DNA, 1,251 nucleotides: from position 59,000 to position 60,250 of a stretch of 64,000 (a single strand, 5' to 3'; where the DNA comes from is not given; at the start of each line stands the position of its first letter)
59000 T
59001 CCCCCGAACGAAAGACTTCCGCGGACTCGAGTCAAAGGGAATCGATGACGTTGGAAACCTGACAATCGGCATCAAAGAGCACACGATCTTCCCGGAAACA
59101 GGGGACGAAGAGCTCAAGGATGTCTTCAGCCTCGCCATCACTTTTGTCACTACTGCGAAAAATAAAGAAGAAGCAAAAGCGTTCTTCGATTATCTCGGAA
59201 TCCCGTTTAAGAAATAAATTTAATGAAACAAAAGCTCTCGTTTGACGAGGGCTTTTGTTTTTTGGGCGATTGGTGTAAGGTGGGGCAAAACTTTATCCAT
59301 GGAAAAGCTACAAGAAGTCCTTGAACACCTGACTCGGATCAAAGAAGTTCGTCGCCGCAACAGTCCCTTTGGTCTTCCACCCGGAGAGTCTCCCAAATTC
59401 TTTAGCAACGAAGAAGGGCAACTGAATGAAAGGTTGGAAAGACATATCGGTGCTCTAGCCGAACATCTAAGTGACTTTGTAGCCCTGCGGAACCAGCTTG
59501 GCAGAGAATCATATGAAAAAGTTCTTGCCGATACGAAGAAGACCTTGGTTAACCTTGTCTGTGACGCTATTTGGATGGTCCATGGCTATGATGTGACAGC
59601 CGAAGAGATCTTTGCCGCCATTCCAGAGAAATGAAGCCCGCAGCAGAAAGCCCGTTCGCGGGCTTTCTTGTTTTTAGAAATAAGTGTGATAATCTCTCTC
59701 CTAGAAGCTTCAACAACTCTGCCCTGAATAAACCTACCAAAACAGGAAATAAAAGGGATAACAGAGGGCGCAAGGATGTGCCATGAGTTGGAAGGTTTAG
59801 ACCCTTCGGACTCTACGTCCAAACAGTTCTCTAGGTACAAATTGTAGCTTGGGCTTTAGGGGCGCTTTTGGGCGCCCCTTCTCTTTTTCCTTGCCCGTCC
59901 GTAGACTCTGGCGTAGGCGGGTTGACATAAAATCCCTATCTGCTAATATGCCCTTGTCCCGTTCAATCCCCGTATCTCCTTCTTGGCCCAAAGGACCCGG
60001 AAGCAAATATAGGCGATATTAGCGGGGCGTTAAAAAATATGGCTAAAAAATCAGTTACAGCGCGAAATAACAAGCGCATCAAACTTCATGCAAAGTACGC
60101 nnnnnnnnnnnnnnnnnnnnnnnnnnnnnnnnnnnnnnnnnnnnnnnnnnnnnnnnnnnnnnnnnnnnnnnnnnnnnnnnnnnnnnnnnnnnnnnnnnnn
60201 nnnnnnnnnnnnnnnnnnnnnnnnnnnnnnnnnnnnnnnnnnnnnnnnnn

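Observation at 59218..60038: Second break in the ribosomal cluster (rplE–rpsN) with a candidate sRNA and a duplicated promoter module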

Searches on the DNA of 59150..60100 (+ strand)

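Call 4: search_rna_families(source=window, start=59150, end=60100, threshold=evalue, max_evalue=10, show_alignments=3)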
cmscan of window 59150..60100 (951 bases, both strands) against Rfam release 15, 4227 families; matches with E-value up to 10: 16.
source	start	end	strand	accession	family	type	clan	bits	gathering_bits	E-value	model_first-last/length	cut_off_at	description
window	59205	59261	+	RF02495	ohsC_RNA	Gene; antitoxin;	-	28.6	50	0.048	1-77/77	no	Oppression of Hydrophobic ORF by sRNA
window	59159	59266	+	RF00558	L20_leader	Cis-reg; leader;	-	27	58.7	0.0058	1-127/127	no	Ribosomal protein L20 leader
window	59189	59261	+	RF00506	Thr_leader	Cis-reg; leader;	-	25.1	55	0.03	1-118/118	no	Threonine operon leader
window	59835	59887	+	RF01489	sbrA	Gene; sRNA;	-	22.4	45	0.056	1-71/71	no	Listeria sRNA sbrA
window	59184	59270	+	RF01623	ceN23-1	Gene; sRNA;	-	21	40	0.44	1-100/100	no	Caenorhabditis sRNA ceN23-1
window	59620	59687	+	RF02621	BSnc120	Gene; sRNA;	-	20.4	114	0.099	1-88/88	no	Brucella sRNA 120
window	59182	59266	+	RF01771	rnk_leader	Cis-reg; leader;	-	20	50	1.3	1-109/109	no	Enterobacteria rnk leader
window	59167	59261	+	RF01859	Phe_leader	Cis-reg; leader;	-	19.9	55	1.5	1-125/125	no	Phenylalanine leader peptide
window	59199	59298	+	RF01770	rimP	Cis-reg; leader;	-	18.2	47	3.9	1-102/102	no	Gammaprotebacteria rimP leader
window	59207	59264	-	RF01742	lactis-plasmid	Gene; sRNA;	-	17.3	70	8.9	1-106/106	no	lactis-plasmid RNA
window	59204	59264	+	RF01772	rnk_pseudo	Cis-reg; leader;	-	16.8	55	5.3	1-108/108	no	Pseudomonas rnk leader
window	59779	59943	+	RF01979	HOTAIRM1_5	Gene; lncRNA;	-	16.8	60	9.2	1-145/145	no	HOX antisense intergenic RNA myeloid 1 conserved region 5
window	59227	59261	+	RF03697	mir-722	Gene; miRNA;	-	15.7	81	9.8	1-67/67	no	mir-722 microRNA precursor family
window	59727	59886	+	RF01673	PhrS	Gene; sRNA;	-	15.2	37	0.29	1-212/212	no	PhrS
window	59620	59772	-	RF03546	Flavivirus-5UTR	Cis-reg;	CL00129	13.6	80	7.2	1-156/156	no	Flavivirus 5' UTR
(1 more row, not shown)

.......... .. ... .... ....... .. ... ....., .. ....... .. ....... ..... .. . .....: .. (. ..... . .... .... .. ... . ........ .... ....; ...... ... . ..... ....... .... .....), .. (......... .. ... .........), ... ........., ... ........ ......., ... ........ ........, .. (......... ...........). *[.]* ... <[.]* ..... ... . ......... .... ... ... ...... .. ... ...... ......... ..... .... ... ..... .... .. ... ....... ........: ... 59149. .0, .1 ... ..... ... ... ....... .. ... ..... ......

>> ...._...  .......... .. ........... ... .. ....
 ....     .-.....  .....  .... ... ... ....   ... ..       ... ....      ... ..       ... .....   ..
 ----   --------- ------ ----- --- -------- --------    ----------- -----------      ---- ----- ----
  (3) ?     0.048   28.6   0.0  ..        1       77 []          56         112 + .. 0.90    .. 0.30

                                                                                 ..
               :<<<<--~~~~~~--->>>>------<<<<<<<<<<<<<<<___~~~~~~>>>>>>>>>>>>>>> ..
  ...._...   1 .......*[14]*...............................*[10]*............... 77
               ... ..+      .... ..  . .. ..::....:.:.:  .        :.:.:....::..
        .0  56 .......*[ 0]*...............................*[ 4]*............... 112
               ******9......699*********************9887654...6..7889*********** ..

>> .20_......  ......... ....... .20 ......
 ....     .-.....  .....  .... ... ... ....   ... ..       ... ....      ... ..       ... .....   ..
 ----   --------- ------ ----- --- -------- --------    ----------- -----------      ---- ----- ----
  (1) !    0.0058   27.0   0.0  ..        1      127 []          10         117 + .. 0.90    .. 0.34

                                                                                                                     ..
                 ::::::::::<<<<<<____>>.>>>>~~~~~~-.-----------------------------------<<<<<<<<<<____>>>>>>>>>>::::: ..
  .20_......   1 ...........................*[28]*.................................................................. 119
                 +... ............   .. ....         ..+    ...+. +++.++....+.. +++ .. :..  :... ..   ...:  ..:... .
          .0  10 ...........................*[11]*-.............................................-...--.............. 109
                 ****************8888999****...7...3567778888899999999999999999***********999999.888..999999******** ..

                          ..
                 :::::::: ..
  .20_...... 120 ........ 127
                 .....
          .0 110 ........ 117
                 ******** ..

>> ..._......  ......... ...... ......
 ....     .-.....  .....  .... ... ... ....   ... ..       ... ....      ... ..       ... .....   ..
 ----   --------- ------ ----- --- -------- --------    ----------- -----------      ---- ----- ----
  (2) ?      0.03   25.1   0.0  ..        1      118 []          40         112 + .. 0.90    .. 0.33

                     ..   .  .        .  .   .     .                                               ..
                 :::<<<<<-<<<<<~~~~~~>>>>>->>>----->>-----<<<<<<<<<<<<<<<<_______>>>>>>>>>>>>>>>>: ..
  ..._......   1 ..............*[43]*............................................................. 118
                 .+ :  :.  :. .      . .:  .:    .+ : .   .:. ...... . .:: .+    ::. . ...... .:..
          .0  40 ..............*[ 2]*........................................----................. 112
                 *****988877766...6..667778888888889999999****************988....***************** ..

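Call 43: search_dna_similar(query=window:59218-59921:+, collection=phages, mode=distant, max_evalue=0.01)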
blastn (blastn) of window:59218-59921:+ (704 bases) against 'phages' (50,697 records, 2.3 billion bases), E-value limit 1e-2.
No match.

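Call 44: search_dna_similar(query=window:59218-59921:+, collection=plasmids, mode=distant, max_evalue=0.01)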
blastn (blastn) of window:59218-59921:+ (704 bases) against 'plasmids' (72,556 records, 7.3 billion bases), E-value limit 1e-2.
No match.

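Call 50: build_rna_model(alignment_id=A3, structure=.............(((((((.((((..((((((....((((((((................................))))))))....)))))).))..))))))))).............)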
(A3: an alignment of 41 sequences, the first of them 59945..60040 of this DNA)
Model R1 built from alignment A3 (41 sequences, 122 columns); structure: as given.
model positions 101; base pairs 25; branch points 0; effective number of sequences 7.08; information 0.59 bits per position. Calibrated on 0.2 Mb of random sequence (short: E-values are rough).
structure used (alignment columns):
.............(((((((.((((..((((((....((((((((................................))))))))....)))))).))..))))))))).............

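Call 52: search_with_rna_model(model_id=R1, sources=[window, L005, L006, L007, L008, L009, L010, L011, L012, L013, L014, L015, L016, L017, L018, L019, L020, L021, L022, L023, L024, L025, L026, L027, L028, L029, L030, L031, L032, L033, L034, L035, L036, L037, L038, L039, L040, L041, L042, L043, L044, L045, L046, L047, L048, L049, L050, L051, L052, L053, L054, L055, L056, L057, L058, L059, L060, L061, L062, L063, L064, L065, L066, L067, L068, L069, L070, L071, L072, L073, L074, L075, L076, L077, L078, L079, L080, L081, L082, L083, L084, L085], max_evalue=1, make_alignment=true)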
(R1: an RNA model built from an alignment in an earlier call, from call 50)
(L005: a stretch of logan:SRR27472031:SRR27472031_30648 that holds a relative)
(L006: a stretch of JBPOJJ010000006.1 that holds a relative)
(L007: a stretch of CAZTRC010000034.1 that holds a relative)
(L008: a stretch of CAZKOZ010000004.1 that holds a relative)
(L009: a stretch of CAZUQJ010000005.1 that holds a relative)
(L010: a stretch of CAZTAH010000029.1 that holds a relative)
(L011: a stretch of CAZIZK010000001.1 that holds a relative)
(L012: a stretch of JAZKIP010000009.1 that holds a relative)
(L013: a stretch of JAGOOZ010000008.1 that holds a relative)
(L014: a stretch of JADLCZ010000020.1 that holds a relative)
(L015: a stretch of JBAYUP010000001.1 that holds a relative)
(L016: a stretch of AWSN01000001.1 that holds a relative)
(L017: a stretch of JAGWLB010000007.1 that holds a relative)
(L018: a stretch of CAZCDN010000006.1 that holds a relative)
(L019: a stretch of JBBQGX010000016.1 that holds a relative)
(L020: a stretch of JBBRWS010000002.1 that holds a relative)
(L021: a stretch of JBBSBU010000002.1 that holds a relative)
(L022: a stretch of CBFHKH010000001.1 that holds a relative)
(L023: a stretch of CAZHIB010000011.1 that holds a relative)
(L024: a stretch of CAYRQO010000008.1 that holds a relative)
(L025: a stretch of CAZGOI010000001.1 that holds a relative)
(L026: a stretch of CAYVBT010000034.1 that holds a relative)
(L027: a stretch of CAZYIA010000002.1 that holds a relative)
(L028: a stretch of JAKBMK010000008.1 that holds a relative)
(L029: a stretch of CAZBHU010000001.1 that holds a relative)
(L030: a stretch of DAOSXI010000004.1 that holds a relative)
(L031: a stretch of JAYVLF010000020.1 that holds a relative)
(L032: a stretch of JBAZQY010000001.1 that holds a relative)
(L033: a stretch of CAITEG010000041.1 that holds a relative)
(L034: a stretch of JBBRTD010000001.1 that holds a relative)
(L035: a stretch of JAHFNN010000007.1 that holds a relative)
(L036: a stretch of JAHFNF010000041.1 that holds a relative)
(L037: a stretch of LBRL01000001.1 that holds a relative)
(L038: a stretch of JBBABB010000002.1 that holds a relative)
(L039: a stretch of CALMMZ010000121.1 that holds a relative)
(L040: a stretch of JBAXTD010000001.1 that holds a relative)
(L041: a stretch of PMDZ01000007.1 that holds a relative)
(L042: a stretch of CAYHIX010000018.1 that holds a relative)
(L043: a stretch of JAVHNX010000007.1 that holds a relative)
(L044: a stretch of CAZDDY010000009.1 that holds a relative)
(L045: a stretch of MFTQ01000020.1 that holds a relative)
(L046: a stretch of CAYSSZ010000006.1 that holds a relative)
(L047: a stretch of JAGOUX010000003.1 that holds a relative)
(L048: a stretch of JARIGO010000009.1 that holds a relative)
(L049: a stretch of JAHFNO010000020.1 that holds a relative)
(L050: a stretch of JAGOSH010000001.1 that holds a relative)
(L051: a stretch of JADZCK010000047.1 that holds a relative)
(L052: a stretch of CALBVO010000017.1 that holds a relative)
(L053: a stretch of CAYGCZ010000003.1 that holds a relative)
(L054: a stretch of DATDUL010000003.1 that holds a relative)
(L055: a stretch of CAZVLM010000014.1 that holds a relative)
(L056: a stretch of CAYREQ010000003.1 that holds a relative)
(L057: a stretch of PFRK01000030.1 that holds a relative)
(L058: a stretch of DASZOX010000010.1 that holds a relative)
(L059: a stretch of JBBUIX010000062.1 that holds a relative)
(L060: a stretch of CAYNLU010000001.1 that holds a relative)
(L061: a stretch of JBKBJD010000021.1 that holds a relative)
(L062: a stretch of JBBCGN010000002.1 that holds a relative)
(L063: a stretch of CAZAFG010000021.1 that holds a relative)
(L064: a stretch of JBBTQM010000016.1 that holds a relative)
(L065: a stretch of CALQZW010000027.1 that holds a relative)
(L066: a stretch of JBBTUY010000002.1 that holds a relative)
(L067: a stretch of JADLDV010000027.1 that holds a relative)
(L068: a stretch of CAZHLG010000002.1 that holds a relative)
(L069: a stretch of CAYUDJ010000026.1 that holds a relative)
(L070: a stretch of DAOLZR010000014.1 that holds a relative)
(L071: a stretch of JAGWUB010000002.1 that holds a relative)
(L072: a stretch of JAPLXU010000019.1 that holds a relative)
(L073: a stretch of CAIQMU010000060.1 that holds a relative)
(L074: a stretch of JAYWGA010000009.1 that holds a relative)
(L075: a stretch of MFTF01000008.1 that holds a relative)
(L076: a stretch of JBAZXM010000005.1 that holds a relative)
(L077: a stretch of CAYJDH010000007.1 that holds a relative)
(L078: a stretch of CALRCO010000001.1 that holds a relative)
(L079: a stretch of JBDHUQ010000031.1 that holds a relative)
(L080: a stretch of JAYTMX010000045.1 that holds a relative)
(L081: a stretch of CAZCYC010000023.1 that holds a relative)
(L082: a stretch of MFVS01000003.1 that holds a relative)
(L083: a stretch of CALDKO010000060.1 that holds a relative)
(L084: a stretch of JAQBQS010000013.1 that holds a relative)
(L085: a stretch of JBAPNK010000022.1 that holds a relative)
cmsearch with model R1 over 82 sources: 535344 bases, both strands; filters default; matches with E-value up to 1: 57.
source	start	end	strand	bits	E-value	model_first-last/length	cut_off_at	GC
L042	3597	3697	+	82.2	1.1e-15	1-101/101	no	0.33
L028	5322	5422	+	80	3.8e-15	1-101/101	no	0.41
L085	3602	3697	+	79.2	5.7e-15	1-101/101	no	0.32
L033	4954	5054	+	79.2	5.8e-15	1-101/101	no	0.37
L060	3788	3883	+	78.3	9.2e-15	1-101/101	no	0.28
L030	3581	3676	+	77.9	1.1e-14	1-101/101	no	0.36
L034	4333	4435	+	77.2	1.7e-14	1-101/101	no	0.37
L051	3624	3720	+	76.9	2e-14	1-101/101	no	0.33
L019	4275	4371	+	76.5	2.5e-14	1-101/101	no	0.3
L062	3587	3698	+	76.1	3.1e-14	1-101/101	no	0.42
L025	3606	3702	+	75.6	3.9e-14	1-101/101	no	0.36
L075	4620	4718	+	75.5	4.2e-14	1-101/101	no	0.26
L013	4527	4625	+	75.2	4.9e-14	1-101/101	no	0.35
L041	4023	4124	+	74.3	8.1e-14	1-101/101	no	0.35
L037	4827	4939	+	74.2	8.6e-14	1-101/101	no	0.41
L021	4057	4152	+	74.2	8.7e-14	1-101/101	no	0.34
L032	5261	5363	+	73.7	1.1e-13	1-101/101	no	0.4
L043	4007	4107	+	73.7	1.1e-13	1-101/101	no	0.32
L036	3539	3634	+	73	1.7e-13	1-101/101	no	0.39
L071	3574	3672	+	72.7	2e-13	1-101/101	no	0.34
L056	3573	3672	+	72.5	2.1e-13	1-101/101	no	0.27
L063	4977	5072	+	72.2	2.6e-13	1-101/101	no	0.34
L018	4128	4234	+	71.6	3.4e-13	1-101/101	no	0.35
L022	4640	4742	+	71.5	3.6e-13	1-101/101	no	0.42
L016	3890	3989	+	69.7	9.6e-13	1-101/101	no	0.35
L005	351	446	+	69.2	1.3e-12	1-101/101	no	0.48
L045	3616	3712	+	68.6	1.8e-12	1-101/101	no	0.4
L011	3607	3705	+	67.9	2.6e-12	1-101/101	no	0.37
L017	6402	6502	+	67.6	3e-12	1-101/101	no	0.38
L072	4893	5011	+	67.6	3.1e-12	1-101/101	no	0.42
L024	4240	4342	+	67.2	3.8e-12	1-101/101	no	0.37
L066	3920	4031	+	65.7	8.6e-12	1-101/101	no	0.28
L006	5853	5950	+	65.3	1.1e-11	1-101/101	no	0.43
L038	5199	5311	+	65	1.3e-11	1-101/101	no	0.4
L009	3789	3885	+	65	1.3e-11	1-101/101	no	0.41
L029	3599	3708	+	64.4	1.8e-11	1-101/101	no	0.36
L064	5308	5405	+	64.2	1.9e-11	1-101/101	no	0.44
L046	6082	6183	+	64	2.2e-11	1-101/101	no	0.35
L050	3588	3689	+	63.4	3e-11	1-101/101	no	0.38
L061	925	1014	+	61.6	7.8e-11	1-101/101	no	0.3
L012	3617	3714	+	61.6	7.9e-11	1-101/101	no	0.38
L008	3630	3732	+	54.1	4.7e-09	1-101/101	no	0.31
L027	4889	5002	+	52.6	1e-08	1-101/101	no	0.51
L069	3614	3719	+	44.1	1.1e-06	1-101/101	no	0.43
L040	4964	5067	+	42.6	2.4e-06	1-101/101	no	0.44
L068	5877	5979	+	39.9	1.1e-05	1-101/101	no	0.51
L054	2305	2373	+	31.5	0.00099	1-68/101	3'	0.45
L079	5076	5177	+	30.3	0.0019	1-101/101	no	0.4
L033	4951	5053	-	26.6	0.014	1-101/101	no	0.37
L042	3596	3696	-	23.4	0.079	1-101/101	no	0.33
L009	3789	3882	-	23.3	0.085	1-101/101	no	0.43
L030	3581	3674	-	21.7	0.2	1-101/101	no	0.37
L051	3623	3718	-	19.8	0.55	1-101/101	no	0.33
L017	6400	6502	-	19.3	0.73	1-101/101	no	0.37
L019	4296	4346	-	19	0.87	23-78/101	no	0.27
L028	5342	5398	-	19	0.89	23-78/101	no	0.32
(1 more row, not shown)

Alignment A4: 57 matches aligned to the model, 133 columns, each read 5' to 3' on its own strand. Consensus structure (alignment columns), stored with it:
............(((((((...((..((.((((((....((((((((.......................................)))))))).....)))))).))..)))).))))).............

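Call 53: search_with_rna_model(model_id=R1, sources=[L086, L087, L088, L089, L090, L091, L092, L093, L094, L095, L096, L097, L098, L099, L100, L101, L102, L103, L104, L105, L106, L107, L108, L109, L110, L111, L112, L113, L114, L115, L116, L117, L118, L119, L120, L121, L122, L123, L124, L125, L126, L127, L128, L129, L130, L131, L132, L133, L134, L135, L136, L137, L138, L139, L140, L141, L142, L143, L144, L145, L146, L147, L148, L149, L150, L151, L152, L153, L154, L155, L156, L157, L158, L159, L160, L161, L162, L163, L164, L165], max_evalue=1)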
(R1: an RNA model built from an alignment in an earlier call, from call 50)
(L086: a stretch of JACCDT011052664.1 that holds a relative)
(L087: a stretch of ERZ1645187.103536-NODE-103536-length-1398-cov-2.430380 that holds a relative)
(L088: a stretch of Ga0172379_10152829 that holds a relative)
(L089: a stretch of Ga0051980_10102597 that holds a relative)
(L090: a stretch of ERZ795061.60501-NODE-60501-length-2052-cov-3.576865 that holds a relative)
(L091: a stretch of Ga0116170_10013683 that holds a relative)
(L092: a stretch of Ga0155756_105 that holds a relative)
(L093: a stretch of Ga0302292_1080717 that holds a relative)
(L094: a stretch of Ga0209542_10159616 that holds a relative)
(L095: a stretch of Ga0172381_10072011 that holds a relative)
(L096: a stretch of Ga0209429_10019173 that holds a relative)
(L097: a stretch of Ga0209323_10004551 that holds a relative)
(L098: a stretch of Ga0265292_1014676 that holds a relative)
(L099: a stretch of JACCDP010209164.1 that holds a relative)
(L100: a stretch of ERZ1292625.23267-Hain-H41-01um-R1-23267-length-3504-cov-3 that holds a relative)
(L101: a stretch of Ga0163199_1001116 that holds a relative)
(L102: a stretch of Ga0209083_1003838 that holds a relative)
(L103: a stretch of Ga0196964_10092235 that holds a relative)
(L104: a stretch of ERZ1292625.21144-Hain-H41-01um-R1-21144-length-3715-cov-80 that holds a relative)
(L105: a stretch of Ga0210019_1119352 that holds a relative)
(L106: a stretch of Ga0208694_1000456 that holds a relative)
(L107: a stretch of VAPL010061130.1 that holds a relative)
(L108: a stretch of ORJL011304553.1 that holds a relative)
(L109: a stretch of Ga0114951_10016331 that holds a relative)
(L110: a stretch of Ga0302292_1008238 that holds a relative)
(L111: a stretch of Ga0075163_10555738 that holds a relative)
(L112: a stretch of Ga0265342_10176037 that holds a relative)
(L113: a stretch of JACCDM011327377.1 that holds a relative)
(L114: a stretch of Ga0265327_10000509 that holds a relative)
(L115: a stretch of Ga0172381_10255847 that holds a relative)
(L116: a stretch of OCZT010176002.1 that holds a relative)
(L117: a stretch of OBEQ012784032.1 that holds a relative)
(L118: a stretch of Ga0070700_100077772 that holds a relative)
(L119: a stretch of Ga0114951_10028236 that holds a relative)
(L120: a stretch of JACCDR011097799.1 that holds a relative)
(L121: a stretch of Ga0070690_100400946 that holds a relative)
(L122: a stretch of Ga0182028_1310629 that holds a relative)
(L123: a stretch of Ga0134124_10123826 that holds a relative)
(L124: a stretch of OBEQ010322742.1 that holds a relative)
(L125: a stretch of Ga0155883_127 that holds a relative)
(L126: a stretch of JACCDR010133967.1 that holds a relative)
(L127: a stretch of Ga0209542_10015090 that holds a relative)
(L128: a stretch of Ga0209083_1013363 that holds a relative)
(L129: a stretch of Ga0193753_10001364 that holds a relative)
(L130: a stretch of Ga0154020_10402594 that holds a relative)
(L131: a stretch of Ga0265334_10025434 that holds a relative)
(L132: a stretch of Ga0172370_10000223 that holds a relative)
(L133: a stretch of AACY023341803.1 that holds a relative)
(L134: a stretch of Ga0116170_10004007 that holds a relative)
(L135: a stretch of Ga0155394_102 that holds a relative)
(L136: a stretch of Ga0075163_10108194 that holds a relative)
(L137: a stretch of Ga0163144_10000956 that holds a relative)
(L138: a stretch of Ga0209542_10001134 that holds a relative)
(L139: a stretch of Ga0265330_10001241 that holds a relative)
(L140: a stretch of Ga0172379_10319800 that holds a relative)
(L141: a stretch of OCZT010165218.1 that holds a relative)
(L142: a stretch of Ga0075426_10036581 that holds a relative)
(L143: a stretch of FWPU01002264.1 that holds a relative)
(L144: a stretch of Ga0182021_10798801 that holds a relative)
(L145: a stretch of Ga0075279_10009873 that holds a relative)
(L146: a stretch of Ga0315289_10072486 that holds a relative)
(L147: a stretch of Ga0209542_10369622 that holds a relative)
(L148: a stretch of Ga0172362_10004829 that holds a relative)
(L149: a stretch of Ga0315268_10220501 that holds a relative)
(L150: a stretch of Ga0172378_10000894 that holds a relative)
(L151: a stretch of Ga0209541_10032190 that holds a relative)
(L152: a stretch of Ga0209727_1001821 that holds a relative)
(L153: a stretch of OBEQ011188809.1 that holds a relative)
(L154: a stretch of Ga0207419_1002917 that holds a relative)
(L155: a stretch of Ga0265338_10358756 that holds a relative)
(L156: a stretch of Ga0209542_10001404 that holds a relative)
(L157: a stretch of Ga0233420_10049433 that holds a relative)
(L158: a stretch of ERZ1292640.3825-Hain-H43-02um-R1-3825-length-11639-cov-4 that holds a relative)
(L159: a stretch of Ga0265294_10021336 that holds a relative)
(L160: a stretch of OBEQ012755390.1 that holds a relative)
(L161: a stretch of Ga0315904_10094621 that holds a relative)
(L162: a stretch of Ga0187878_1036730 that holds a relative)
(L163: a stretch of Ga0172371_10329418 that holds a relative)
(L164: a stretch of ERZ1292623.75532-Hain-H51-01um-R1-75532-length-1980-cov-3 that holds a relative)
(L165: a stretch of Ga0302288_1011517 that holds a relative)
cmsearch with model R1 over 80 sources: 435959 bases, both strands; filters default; matches with E-value up to 1: 6.
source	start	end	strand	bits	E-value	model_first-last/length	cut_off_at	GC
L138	11160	11260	+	74.7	5.3e-14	1-101/101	no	0.31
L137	10154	10256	+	74.1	7.3e-14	1-101/101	no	0.3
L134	9424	9532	+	69.7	7.8e-13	1-101/101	no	0.29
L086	10861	10956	+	68.8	1.3e-12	1-101/101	no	0.33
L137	10154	10253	-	27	0.0095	1-101/101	no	0.31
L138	11166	11250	-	26.3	0.014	1-101/101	no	0.29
